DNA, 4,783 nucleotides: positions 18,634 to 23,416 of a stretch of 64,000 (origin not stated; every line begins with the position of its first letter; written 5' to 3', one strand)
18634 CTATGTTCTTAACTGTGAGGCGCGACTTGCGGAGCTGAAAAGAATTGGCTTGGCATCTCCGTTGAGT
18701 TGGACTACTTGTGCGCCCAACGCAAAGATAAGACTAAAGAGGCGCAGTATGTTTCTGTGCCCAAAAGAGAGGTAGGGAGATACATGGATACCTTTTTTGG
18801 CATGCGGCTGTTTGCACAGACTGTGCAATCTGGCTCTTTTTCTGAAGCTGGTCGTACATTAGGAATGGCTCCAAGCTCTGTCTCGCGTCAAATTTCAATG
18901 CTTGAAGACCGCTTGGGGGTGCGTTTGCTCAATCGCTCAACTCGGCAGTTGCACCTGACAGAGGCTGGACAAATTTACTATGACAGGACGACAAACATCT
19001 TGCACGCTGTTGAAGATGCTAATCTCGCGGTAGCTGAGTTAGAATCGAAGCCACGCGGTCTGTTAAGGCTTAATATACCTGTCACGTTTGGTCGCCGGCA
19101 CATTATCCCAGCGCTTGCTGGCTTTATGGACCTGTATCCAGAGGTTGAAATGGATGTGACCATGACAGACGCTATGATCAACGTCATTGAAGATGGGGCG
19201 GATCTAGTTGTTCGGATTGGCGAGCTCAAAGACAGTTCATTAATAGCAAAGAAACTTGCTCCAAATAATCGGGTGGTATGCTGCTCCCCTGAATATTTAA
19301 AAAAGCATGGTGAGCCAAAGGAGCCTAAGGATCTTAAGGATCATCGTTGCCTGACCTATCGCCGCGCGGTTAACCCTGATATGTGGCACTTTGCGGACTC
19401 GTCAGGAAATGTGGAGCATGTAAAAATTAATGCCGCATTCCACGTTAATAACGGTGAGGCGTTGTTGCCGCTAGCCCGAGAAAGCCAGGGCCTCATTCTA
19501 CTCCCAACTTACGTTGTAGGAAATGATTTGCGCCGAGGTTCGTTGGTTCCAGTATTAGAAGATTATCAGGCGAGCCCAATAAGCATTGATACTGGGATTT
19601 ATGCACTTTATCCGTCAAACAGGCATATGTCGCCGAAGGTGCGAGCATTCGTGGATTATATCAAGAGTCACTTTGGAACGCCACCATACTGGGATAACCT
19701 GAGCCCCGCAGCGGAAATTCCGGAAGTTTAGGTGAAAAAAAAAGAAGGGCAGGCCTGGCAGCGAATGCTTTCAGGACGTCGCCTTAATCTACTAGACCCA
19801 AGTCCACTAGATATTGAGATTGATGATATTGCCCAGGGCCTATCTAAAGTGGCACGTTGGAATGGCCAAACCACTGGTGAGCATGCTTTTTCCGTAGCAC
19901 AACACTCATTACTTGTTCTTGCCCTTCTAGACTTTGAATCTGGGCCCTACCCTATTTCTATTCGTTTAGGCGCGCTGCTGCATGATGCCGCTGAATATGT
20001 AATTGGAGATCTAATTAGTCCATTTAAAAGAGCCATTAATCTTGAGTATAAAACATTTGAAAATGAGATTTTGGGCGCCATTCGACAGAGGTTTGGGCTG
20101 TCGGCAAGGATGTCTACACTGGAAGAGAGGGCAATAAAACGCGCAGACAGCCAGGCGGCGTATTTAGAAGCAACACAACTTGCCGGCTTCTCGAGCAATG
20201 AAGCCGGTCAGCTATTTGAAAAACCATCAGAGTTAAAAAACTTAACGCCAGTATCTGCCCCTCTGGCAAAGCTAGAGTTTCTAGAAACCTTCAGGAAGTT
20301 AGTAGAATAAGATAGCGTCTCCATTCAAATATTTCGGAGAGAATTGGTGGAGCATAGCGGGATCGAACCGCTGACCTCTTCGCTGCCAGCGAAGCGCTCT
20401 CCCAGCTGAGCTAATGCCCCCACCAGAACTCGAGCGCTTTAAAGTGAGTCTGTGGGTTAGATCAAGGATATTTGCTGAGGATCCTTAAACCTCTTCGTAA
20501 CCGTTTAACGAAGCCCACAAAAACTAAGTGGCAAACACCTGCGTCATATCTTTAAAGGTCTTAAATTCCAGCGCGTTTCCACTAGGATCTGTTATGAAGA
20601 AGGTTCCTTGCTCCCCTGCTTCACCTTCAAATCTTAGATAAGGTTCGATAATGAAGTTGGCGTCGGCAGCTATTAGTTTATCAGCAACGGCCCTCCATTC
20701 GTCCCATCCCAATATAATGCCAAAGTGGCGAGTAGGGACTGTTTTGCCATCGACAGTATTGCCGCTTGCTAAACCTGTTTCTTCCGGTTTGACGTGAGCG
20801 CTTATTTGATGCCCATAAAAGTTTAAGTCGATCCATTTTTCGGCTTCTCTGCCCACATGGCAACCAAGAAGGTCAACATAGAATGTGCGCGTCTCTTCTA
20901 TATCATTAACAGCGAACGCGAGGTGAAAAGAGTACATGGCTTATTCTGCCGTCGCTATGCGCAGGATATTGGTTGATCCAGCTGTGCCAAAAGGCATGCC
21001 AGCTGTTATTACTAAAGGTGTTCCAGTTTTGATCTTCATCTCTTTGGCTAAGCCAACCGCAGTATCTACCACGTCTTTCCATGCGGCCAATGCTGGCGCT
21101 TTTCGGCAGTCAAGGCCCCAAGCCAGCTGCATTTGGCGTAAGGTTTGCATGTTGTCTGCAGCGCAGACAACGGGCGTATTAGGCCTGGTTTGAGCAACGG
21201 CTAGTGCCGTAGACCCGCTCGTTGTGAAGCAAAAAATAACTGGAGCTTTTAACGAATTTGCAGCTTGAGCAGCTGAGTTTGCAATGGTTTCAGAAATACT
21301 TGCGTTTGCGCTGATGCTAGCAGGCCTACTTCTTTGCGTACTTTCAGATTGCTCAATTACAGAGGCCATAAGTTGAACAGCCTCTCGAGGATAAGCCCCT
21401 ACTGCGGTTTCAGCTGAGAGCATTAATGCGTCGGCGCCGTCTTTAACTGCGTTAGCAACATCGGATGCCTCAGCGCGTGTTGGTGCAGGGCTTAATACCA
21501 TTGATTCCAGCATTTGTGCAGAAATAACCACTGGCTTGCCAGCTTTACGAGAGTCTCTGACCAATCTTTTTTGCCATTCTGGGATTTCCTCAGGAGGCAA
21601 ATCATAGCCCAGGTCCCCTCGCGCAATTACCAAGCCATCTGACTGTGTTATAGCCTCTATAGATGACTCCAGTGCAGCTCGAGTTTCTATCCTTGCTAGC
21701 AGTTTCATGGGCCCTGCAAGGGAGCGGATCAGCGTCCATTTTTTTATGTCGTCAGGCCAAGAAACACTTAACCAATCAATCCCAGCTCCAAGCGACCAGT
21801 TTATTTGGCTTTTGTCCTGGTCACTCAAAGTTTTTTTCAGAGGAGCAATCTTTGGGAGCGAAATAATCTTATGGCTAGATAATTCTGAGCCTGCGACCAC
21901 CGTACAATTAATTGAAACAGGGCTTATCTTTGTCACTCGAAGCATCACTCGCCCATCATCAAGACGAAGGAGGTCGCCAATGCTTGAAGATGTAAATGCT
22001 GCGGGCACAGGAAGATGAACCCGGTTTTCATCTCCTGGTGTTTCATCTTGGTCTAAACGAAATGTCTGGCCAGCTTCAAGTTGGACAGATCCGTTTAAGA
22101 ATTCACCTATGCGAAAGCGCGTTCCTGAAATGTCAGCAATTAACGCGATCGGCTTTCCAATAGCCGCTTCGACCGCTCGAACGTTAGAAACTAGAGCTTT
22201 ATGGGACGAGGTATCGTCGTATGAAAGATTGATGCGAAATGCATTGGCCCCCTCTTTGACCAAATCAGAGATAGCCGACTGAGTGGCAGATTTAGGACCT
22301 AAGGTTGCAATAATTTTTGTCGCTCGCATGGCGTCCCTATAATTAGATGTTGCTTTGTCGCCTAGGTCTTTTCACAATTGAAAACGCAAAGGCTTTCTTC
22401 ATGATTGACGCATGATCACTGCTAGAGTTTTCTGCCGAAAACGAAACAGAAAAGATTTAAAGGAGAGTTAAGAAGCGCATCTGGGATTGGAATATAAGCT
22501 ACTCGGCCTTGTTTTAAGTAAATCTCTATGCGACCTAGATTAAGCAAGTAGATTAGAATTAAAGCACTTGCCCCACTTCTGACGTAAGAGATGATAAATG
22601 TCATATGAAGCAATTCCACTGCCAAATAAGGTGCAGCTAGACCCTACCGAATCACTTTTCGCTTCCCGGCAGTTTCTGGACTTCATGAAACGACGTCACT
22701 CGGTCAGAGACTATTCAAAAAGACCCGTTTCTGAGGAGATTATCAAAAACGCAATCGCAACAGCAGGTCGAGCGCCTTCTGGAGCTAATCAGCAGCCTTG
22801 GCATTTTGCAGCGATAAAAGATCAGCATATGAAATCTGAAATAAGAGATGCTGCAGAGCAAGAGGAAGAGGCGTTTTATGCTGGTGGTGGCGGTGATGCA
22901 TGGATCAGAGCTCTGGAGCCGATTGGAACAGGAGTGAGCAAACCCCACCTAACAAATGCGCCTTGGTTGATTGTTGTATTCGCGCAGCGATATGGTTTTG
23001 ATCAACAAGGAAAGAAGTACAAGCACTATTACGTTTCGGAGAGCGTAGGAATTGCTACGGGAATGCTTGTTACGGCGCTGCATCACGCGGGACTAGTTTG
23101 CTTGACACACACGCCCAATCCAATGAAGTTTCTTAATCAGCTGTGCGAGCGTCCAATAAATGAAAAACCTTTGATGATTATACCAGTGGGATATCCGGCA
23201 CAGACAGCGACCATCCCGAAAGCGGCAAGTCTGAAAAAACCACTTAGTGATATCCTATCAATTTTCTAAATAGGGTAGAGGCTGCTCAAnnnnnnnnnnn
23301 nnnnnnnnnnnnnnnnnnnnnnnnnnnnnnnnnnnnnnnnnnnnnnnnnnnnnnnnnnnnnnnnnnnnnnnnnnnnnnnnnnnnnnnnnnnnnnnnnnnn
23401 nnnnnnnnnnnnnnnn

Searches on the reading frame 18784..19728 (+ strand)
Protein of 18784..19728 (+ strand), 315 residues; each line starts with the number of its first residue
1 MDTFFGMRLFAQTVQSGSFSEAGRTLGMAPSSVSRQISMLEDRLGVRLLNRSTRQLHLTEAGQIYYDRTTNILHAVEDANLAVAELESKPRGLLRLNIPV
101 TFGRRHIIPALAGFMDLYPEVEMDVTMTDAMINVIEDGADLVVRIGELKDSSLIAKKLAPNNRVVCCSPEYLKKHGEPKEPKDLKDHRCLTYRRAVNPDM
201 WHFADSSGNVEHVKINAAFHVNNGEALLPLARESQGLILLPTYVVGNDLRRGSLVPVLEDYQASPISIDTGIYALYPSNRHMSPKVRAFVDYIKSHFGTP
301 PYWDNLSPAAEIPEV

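Call 65: search_protein_families(library=ncbifam, proteins=[window:18784-19728:+], max_evalue=0.001)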
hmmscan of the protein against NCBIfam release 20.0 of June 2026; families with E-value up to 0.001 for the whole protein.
window:18784-19728:+ (315 aa): 53 families (the best 25 are shown)
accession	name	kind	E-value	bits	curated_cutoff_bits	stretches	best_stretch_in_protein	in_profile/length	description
NF040888.1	trans_reg_YafC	equivalog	6.2e-75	251.8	470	1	7-296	8-292/293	DNA-binding transcriptional regulator YafC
NF007315.1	PRK09801.1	equivalog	4.7e-57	193.3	398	1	10-296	14-295/301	L-tartrate utilization transcriptional activator TtdR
NF011573.0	PRK14997.1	equivalog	3.4e-51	174.2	380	1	9-296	11-296/303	LysR family transcriptional regulator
NF007917.1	PRK10632.1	equivalog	8.1e-50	169.7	425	1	1-297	1-292/303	HTH-type transcriptional activator AaeR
NF008352.0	PRK11139.1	subfamily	2.1e-45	155.1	288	1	6-296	10-291/305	transcriptional regulator GcvA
NF007491.0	PRK10086.1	equivalog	1.6e-29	102.8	316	1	9-296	24-308/313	DNA-binding transcriptional regulator DsdC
TIGR03418.1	chol_sulf_TF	equivalog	1.8e-29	102.7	324.8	1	7-294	6-289/291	choline sulfate utilization transcriptional regulator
TIGR02036.1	dsdC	equivalog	8.8e-26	90.6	352.4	1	8-295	14-299/302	DNA-binding transcriptional regulator DsdC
NF040786.1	LysR_Sec_metab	equivalog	9.3e-24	83.9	250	1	8-295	7-296/298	selenium metabolism-associated LysR family transcriptional regulator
NF053705.1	TransRegGltCGpos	equivalog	3.3e-22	79.1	350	1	8-297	7-293/300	glutamate biosynthesis transcriptional regulator GltC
NF008416.0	PRK11242.1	equivalog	6.9e-22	78.1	277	1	14-245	13-246/300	transcriptional regulator CynR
NF047520.1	trans_act_CidR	equivalog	5e-20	71.9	415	1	7-127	6-126/292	cidABC operon transcriptional activator CidR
NF040889.1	trans_reg_YeiE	equivalog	1.7e-18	66.9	480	1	7-294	8-287/288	DNA-binding transcriptional regulator YeiE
NF008722.0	PRK11716.1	equivalog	2.7e-18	66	246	1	7-294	6-291/293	HTH-type transcriptional activator IlvY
NF008095.0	PRK10837.1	subfamily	6.5e-18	64.9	281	1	7-295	8-288/290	LysR family transcriptional regulator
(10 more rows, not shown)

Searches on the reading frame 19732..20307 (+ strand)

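Call 65: search_protein_families(library=ncbifam, proteins=[window:19732-20307:+], max_evalue=0.001)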
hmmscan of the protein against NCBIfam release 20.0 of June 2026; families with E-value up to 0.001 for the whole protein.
window:19732-20307:+ (192 aa): 1 family
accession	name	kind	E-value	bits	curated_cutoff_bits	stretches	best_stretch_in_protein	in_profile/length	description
NF003009.0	PRK03826.1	equivalog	2.3e-06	27.4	122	1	49-154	31-152/197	5'-deoxynucleotidase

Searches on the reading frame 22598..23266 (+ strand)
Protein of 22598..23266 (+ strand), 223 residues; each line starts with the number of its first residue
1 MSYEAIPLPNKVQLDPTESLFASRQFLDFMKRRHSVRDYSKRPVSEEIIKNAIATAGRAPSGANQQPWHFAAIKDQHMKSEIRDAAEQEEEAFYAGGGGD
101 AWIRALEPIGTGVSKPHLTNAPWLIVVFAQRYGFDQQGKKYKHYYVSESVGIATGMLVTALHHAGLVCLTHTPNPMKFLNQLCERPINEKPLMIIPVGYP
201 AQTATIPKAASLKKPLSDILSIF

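Call 3: search_protein_families(library=pfam, proteins=[window:22598-23266:+], max_evalue=1)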
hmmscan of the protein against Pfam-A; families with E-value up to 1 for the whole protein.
window:22598-23266:+ (223 aa): 2 families
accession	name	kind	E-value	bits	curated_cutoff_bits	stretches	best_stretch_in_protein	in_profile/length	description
PF00881.29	Nitroreductase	-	1.2e-20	74.8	23.5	1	31-199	2-167/167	Nitroreductase family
PF14512.11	TM1586_NiRdase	-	1.1e-08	35.5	27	2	49-78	160-189/215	Putative TM nitroreductase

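Call 65: search_protein_families(library=ncbifam, proteins=[window:22598-23266:+], max_evalue=0.001)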
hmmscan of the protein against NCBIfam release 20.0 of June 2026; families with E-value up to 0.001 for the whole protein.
window:22598-23266:+ (223 aa): 8 families
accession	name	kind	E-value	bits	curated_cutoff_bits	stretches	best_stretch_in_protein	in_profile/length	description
TIGR02476.1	BluB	equivalog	3.4e-12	46.2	150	1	24-207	7-187/205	5,6-dimethylbenzimidazole synthase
NF009810.0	PRK13294.1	equivalog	1.2e-10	40.9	304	1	30-208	258-438/449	coenzyme F420-0:L-glutamate ligase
TIGR03553.1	F420_FbiB_CTERM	equivalog_domain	2.4e-10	40.5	249.55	1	30-206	3-181/194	F420 biosynthesis protein FbiB, C-terminal domain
NF005901.0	PRK07877.1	equivalog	5.5e-06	24.9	476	1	31-75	359-403/722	Rv1355c family protein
NF003768.0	PRK05365.1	equivalog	6.3e-06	25.8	152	1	30-88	18-76/200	malonic semialdehyde reductase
NF008275.0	PRK11053.1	equivalog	9.3e-06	25.3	227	1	27-88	4-66/217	oxygen-insensitive NAD(P)H nitroreductase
NF047509.1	Rv3131_FMN_oxido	subfamily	2.9e-05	23.7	199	1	52-76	2-26/319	Acg family FMN-binding oxidoreductase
NF008033.1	PRK10765.1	equivalog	0.00059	19.3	223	0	25-88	3-66/240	oxygen-insensitive NADPH nitroreductase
